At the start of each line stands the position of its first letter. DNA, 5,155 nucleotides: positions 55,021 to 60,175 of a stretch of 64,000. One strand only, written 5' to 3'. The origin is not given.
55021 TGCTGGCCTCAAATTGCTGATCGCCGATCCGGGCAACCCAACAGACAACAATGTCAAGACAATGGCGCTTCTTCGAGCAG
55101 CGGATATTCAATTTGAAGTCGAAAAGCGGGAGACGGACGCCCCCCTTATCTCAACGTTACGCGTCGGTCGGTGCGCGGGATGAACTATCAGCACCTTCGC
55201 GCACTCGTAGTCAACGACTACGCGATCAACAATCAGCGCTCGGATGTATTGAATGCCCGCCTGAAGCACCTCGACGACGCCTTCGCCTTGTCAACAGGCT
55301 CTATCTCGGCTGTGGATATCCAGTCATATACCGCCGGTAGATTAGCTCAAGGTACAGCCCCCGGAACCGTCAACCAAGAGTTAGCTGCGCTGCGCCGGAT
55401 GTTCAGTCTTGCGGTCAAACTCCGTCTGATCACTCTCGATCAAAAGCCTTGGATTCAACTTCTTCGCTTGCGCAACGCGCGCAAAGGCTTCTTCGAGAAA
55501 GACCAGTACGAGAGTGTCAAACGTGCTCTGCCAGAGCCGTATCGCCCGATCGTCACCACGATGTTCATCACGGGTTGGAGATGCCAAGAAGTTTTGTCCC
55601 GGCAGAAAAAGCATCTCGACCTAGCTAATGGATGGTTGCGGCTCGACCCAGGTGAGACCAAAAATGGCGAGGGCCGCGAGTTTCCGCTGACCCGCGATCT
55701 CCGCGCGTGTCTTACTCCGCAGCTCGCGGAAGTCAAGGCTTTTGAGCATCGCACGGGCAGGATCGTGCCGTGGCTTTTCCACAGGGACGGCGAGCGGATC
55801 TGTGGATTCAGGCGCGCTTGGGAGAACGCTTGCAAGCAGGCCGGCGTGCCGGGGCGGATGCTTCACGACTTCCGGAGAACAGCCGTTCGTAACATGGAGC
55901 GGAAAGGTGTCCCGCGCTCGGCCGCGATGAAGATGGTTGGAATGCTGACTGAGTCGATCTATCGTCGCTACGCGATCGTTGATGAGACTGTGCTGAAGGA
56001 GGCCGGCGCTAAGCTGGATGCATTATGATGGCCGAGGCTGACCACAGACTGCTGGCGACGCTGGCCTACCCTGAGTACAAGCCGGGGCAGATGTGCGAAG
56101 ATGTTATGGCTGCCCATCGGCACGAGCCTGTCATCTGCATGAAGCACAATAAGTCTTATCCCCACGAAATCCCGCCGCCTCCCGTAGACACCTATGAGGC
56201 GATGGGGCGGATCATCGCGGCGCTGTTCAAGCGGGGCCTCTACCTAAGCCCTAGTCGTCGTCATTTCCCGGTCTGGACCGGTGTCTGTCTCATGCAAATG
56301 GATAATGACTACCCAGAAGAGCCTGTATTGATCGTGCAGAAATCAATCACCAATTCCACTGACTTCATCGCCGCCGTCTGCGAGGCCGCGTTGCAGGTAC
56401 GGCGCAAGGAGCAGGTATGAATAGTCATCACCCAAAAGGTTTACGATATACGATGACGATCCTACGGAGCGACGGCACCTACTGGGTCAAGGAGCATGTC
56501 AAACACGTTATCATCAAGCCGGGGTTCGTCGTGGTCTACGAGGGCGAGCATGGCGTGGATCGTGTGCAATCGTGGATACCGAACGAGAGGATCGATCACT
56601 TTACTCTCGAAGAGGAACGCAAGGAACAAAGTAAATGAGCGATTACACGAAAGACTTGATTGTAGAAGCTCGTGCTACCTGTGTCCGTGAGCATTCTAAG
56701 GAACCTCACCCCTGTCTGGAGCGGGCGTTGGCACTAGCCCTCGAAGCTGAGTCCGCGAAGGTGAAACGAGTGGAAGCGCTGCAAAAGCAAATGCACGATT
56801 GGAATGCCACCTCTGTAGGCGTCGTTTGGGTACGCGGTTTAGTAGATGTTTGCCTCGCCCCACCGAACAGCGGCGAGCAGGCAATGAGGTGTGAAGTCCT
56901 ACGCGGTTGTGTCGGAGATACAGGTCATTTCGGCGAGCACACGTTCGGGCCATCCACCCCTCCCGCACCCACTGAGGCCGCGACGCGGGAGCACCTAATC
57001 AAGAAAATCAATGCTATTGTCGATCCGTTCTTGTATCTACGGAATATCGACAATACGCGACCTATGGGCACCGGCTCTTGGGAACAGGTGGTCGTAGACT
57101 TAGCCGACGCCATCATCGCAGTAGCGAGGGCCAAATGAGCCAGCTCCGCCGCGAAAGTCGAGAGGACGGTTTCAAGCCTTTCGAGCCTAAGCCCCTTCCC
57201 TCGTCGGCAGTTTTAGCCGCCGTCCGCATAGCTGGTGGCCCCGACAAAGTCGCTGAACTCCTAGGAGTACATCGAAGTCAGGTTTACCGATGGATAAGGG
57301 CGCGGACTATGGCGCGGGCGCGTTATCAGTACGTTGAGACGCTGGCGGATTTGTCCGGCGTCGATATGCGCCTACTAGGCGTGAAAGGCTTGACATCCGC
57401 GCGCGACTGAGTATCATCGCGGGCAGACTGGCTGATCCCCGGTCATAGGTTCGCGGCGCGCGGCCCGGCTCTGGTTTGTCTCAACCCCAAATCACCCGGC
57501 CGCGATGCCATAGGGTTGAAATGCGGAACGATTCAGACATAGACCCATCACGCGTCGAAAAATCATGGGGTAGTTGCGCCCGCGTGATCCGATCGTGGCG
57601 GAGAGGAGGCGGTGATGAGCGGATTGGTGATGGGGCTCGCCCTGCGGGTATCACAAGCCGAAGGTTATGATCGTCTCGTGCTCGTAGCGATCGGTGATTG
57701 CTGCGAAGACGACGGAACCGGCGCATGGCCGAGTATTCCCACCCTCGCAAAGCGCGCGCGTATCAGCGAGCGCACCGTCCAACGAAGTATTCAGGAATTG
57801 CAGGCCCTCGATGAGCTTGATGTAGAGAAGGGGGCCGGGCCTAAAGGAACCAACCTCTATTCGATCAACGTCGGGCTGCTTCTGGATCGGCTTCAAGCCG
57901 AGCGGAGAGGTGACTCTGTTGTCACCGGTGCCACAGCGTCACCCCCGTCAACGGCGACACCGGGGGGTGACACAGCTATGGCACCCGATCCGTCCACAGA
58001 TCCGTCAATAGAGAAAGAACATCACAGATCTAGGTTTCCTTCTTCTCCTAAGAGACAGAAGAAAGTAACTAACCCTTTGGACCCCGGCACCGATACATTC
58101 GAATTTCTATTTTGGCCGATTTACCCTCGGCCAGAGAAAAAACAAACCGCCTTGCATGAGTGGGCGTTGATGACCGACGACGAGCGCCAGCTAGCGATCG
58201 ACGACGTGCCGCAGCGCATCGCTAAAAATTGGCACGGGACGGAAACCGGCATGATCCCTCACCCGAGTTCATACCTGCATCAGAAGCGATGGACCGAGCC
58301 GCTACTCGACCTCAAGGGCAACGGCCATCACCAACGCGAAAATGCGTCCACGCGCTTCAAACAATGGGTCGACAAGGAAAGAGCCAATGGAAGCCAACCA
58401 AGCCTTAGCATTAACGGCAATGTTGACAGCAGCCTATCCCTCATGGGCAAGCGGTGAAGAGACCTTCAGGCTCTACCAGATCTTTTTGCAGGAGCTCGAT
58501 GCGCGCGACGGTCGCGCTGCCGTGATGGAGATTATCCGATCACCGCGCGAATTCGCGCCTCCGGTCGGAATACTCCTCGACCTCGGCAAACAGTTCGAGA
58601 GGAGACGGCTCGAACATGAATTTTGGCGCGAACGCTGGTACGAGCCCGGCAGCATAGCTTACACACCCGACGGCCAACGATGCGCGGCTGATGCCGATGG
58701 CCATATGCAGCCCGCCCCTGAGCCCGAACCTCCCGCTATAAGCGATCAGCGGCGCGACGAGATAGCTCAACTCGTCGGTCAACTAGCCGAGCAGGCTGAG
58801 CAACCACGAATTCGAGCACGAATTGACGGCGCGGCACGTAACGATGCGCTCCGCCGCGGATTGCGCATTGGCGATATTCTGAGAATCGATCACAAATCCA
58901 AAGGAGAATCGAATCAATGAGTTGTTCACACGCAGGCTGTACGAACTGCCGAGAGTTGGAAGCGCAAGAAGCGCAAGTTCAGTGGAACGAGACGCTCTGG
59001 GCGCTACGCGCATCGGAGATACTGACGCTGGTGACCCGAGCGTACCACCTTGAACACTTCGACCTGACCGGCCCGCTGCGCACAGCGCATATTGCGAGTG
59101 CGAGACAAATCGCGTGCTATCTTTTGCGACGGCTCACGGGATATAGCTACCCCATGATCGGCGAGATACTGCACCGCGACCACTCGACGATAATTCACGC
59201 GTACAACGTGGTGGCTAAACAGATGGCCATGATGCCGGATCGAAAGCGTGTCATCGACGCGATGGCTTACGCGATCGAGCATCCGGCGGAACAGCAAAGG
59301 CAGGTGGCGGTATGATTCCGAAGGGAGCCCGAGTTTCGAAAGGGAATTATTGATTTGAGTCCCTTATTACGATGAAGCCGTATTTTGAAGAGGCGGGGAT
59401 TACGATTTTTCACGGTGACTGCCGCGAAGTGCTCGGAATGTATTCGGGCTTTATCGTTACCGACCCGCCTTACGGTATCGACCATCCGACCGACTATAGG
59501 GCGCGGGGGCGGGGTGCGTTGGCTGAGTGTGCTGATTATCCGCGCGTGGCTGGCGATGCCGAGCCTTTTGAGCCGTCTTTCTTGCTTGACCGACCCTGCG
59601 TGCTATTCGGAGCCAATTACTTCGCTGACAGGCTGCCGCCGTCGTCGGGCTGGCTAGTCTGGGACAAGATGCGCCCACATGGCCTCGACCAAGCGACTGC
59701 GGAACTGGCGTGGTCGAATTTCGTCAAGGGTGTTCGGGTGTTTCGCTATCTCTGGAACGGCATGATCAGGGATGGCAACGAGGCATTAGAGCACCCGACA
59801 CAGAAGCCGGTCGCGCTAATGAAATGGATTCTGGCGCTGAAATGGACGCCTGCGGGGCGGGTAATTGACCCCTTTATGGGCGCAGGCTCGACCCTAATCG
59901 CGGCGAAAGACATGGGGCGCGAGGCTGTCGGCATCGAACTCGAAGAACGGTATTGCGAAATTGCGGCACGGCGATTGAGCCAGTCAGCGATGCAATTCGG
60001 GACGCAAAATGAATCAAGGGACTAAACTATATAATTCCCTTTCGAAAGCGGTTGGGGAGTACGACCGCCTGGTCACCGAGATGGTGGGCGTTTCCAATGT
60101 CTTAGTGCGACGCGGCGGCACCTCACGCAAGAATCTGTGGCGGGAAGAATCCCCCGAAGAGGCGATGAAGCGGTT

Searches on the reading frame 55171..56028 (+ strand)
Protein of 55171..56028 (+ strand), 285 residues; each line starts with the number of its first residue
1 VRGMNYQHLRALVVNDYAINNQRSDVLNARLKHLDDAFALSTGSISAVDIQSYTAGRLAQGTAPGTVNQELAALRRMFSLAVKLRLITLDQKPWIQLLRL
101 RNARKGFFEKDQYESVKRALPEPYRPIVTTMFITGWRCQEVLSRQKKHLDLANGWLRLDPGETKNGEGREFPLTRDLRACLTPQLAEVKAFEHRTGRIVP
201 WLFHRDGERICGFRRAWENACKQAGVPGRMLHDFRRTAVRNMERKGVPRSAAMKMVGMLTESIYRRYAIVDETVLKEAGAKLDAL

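Call 55: search_protein_families(library=pfam, proteins=[window:55171-56028:+], max_evalue=0.01)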
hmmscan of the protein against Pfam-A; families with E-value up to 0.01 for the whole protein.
window:55171-56028:+ (285 aa): 2 families
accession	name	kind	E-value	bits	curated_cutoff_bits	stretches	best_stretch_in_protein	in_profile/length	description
PF00589.27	Phage_integrase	-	5.5e-12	46.2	27.1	1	111-270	6-168/172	Phage integrase family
PF24624.1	Int_N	-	8.9e-05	23.6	27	1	20-89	23-89/100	Phage integrase, N-terminal domain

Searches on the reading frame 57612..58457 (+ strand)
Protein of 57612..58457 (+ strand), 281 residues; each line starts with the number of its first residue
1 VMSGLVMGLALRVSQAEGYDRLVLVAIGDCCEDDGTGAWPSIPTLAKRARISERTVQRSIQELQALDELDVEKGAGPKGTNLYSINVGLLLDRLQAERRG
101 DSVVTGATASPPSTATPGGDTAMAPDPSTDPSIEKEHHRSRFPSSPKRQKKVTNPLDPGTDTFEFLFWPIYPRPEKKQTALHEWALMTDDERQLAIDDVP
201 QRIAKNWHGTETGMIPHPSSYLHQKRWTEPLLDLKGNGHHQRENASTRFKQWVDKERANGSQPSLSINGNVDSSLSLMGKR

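Call 55: search_protein_families(library=pfam, proteins=[window:57612-58457:+], max_evalue=0.01)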
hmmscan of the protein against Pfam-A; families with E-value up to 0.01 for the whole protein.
window:57612-58457:+ (281 aa): 2 families
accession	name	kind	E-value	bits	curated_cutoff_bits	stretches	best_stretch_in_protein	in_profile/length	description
PF13730.12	HTH_36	-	2.5e-10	40.4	25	1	18-65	5-51/55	Helix-turn-helix domain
PF08279.18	HTH_11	-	0.0029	17.9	25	1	41-74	17-51/55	HTH domain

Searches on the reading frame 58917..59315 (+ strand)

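Call 105: search_protein_families(library=pfam, proteins=[window:58917-59315:+], max_evalue=0.01)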
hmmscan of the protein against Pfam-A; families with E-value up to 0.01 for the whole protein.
window:58917-59315:+ (132 aa): 2 families
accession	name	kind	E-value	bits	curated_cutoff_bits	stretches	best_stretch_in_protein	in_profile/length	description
PF08299.17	Bac_DnaA_C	-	1.8e-20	73.2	31.5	1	34-97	3-67/69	Bacterial dnaA protein helix-turn-helix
PF13936.12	HTH_38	-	0.00064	19.9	27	0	74-92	19-37/44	Helix-turn-helix domain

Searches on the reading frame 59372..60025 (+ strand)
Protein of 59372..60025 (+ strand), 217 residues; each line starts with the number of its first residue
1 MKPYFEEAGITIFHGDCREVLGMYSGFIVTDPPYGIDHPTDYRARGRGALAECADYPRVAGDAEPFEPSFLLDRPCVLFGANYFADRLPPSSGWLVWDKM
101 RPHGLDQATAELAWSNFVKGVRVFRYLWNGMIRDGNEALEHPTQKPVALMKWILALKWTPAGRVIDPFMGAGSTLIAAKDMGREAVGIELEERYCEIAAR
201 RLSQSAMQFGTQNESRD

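Call 55: search_protein_families(library=pfam, proteins=[window:59372-60025:+], max_evalue=0.01)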
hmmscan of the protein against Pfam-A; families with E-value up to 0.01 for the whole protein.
window:59372-60025:+ (217 aa): 2 families
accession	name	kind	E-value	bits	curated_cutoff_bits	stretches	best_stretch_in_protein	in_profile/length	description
PF01555.25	N6_N4_Mtase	-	6.1e-20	72.5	26.7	1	136-199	154-220/221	DNA methylase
PF01170.24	UPF0020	-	0.00047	20.3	22.3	0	157-199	25-65/197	RMKL-like, methyltransferase domain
